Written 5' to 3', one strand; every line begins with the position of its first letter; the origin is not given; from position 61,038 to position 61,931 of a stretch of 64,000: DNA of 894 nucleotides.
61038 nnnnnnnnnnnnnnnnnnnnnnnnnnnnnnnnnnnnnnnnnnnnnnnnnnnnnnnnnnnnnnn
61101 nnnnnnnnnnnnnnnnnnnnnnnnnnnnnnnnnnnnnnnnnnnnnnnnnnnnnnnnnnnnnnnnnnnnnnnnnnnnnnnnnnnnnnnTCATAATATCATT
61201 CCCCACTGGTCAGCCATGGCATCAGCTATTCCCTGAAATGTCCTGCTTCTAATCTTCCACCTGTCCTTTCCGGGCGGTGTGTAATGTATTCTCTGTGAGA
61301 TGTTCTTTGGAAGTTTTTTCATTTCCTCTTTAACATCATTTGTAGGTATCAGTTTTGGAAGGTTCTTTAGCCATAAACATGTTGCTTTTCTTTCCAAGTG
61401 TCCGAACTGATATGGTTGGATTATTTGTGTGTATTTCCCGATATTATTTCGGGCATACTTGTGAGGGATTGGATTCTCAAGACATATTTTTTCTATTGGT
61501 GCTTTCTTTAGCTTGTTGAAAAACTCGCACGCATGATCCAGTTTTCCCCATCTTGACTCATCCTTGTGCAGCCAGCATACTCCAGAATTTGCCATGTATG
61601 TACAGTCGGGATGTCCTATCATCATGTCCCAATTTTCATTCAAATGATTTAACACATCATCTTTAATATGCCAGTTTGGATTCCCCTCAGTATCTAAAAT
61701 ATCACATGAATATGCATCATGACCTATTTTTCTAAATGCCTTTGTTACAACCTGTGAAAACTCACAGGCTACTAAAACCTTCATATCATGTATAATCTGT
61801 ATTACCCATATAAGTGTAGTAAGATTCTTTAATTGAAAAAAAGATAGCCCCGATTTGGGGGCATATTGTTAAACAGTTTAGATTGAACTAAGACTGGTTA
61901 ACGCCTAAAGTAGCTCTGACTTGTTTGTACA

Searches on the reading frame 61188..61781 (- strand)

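Call 56: search_protein_families(library=phrogs, max_evalue=0.001, proteins=[window:61188-61781:-])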
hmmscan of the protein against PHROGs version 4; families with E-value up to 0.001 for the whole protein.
window:61188-61781:- (197 aa): 2 families
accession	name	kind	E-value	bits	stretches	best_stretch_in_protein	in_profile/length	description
phrog_757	-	other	3.8e-61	207.3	1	1-195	16-220/247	DNA methyltransferase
phrog_27471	-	unknown function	8.7e-32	110.2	1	94-194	3-93/93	-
